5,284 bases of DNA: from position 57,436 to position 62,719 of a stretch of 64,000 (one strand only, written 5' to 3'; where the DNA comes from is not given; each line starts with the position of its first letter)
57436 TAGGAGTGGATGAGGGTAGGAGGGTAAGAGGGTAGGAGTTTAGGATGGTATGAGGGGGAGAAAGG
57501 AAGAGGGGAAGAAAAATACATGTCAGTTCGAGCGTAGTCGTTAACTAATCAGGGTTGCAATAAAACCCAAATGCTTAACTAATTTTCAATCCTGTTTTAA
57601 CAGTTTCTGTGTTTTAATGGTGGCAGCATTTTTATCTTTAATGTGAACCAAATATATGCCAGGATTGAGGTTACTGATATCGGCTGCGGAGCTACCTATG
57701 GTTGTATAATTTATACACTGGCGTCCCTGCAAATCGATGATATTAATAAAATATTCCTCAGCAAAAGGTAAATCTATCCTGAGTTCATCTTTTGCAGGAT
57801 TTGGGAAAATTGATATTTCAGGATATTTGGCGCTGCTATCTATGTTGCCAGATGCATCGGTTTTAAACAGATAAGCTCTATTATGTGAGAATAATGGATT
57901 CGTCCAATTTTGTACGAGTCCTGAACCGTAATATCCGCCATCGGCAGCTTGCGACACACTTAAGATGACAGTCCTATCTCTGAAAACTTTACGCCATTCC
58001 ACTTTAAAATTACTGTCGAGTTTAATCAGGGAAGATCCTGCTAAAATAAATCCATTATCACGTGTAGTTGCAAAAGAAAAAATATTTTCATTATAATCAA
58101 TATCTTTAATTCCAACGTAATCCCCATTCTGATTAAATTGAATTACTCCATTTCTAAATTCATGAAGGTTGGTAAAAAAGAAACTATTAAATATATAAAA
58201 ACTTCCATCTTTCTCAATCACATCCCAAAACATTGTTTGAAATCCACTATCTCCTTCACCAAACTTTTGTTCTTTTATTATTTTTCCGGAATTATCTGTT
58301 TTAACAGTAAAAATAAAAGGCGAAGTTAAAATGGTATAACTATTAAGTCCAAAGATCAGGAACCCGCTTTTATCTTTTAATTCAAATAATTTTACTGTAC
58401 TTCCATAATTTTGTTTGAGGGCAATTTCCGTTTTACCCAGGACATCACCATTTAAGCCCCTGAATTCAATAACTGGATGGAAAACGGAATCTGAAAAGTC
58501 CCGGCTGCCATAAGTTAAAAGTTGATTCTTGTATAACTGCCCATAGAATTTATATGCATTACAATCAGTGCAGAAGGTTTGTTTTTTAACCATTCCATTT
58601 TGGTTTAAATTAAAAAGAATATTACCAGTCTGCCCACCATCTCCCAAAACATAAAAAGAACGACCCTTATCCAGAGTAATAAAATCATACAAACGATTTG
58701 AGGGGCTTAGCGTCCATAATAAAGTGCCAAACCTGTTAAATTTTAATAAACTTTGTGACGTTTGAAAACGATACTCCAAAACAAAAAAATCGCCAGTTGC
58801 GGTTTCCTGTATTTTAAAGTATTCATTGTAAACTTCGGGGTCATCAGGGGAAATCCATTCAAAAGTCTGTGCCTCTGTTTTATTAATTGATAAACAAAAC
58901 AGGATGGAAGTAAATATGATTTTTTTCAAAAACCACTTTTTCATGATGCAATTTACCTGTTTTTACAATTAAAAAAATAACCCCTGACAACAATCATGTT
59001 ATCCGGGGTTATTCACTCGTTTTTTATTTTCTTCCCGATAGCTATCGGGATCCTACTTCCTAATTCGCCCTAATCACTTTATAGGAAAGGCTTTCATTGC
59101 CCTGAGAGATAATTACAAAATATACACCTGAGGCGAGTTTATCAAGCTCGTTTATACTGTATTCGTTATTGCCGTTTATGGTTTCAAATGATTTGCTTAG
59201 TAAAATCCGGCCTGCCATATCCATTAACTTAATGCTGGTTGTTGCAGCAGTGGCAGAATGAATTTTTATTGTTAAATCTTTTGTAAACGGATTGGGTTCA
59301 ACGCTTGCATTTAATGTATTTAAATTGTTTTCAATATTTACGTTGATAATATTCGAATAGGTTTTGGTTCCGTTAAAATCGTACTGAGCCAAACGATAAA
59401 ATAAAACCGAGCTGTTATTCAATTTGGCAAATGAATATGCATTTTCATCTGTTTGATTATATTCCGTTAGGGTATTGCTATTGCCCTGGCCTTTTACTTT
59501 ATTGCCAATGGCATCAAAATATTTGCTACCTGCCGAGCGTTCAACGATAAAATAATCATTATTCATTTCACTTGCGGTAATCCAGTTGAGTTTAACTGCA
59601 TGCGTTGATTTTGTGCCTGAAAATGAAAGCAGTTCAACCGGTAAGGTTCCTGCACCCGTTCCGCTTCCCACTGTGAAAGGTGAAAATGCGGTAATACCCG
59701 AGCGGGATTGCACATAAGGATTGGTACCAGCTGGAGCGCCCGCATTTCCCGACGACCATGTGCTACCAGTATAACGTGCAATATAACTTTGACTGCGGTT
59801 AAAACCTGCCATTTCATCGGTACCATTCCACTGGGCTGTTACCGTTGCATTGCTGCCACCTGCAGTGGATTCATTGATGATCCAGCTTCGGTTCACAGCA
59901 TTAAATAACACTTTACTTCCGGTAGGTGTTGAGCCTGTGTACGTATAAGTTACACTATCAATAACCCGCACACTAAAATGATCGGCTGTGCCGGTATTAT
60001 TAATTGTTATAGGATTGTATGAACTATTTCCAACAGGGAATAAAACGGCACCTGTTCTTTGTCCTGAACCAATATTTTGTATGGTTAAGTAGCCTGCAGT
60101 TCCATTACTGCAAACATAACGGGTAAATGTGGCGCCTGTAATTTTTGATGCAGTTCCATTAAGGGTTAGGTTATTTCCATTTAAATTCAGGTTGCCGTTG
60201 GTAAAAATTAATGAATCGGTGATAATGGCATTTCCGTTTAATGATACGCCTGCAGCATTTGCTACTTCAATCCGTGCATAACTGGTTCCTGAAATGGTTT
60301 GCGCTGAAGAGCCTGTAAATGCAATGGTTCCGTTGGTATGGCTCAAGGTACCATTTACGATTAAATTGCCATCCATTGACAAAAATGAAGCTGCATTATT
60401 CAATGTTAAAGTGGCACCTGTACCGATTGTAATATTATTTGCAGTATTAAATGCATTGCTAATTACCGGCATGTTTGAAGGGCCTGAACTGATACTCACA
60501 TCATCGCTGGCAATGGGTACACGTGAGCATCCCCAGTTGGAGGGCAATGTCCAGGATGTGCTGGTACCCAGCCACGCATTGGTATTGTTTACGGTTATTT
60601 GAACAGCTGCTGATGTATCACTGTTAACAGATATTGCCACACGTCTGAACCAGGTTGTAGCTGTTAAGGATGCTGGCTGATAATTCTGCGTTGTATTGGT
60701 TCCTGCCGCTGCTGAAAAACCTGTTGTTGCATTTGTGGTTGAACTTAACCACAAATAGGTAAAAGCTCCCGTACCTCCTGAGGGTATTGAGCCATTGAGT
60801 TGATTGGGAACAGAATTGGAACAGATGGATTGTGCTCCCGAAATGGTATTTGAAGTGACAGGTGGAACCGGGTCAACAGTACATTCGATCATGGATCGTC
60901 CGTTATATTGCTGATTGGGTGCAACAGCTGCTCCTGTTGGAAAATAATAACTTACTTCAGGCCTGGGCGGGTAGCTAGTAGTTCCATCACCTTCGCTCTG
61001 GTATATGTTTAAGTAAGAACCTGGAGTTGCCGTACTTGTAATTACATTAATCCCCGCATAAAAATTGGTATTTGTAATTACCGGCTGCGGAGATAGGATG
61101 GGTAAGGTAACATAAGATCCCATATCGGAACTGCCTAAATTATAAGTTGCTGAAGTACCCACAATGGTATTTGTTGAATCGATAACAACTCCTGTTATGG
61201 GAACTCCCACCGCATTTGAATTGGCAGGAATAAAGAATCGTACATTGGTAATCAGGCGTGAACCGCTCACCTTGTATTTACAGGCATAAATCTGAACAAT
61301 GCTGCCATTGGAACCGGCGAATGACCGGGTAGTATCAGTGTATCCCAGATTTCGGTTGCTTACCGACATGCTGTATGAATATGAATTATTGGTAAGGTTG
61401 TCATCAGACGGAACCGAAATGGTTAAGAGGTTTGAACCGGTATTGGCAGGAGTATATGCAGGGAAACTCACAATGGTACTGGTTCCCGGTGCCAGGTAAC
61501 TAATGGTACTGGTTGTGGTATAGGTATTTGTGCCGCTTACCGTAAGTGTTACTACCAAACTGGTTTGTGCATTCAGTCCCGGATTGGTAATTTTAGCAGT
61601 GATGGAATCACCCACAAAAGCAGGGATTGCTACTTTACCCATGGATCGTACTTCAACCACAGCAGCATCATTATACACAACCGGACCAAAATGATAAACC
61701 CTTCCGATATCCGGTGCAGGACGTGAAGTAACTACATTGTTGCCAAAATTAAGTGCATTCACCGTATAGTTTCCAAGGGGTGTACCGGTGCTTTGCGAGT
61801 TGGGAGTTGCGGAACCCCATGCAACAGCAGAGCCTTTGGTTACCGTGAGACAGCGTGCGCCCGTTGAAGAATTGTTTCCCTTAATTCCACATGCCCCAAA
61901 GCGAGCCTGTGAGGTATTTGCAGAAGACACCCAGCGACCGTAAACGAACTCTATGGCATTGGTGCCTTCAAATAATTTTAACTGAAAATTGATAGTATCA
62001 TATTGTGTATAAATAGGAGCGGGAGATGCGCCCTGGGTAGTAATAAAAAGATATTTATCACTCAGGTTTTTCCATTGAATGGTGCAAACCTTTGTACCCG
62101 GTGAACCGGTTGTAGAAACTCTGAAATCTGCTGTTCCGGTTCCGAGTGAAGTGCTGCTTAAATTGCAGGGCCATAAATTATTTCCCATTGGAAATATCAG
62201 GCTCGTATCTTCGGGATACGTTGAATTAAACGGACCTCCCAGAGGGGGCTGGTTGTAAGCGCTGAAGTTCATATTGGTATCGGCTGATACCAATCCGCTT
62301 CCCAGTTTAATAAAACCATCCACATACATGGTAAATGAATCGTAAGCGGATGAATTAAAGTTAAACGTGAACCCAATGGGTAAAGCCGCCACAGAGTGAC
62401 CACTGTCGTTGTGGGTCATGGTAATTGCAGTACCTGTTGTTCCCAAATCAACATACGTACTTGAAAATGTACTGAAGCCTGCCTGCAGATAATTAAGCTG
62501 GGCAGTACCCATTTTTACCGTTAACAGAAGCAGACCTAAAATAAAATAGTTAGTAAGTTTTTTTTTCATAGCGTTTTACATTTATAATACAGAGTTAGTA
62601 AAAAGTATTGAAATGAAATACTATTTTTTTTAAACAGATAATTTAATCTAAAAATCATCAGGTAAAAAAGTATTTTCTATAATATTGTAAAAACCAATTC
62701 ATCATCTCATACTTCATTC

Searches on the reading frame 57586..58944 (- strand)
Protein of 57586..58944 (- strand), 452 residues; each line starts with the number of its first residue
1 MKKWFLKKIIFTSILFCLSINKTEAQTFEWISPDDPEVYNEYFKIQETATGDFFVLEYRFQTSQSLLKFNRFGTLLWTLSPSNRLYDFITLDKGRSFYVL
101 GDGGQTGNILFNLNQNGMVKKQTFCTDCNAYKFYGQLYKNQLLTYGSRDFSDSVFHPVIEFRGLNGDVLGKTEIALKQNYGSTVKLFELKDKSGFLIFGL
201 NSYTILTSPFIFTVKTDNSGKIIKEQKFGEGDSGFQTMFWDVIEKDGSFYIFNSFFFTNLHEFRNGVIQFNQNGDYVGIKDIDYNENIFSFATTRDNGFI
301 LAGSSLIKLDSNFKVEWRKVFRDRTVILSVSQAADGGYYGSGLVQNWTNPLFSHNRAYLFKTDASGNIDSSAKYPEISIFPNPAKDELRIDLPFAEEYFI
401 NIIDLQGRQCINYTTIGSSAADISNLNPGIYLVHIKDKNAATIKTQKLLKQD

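Call 29: search_protein_families(library=pfam, proteins=[window:57586-58944:-])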
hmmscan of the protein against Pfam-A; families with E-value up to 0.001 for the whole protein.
window:57586-58944:- (452 aa): 1 family
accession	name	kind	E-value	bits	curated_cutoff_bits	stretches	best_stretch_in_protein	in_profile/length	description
PF18962.6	Por_Secre_tail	-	1.9e-12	47.7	27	1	379-444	1-71/75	Secretion system C-terminal sorting domain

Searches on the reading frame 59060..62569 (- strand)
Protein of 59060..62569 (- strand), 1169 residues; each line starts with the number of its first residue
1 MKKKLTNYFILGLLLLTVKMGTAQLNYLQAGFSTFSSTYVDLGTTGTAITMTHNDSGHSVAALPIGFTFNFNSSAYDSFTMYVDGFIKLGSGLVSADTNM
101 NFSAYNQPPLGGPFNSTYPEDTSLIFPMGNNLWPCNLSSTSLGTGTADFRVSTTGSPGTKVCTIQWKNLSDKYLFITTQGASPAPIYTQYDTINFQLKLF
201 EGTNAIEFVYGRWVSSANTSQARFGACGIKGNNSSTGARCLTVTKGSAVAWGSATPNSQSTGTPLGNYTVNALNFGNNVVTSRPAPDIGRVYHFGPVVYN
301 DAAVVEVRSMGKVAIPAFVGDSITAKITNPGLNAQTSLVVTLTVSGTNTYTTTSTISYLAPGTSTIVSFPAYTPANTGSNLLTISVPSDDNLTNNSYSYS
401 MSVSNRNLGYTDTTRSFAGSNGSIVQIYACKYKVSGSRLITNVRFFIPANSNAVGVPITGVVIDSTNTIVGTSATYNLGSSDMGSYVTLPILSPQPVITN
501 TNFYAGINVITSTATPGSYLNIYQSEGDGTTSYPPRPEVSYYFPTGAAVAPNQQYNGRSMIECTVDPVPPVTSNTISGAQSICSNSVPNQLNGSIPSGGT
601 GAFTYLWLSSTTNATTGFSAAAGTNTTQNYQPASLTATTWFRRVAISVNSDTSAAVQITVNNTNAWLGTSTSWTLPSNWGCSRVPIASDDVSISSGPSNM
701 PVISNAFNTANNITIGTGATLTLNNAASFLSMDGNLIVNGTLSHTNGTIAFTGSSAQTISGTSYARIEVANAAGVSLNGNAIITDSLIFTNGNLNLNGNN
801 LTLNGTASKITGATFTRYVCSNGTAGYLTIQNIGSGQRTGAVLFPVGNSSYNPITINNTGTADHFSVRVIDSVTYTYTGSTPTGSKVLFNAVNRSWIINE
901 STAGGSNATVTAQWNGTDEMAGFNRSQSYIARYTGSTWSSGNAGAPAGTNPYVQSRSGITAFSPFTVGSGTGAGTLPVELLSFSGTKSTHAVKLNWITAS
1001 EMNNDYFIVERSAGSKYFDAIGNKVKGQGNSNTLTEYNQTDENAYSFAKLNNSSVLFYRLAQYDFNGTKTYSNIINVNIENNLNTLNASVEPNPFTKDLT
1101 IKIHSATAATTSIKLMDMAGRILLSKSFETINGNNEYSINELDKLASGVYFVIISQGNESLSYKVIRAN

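Call 29: search_protein_families(library=pfam, proteins=[window:59060-62569:-])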
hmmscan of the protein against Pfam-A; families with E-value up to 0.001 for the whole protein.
window:59060-62569:- (1169 aa): 2 families
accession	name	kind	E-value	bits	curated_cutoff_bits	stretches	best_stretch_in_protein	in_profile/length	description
PF18962.6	Por_Secre_tail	-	1.5e-10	41.6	27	1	1092-1166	3-74/75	Secretion system C-terminal sorting domain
PF07705.17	CARDB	-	1.3e-05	25.8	22.7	1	322-391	22-88/101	CARDB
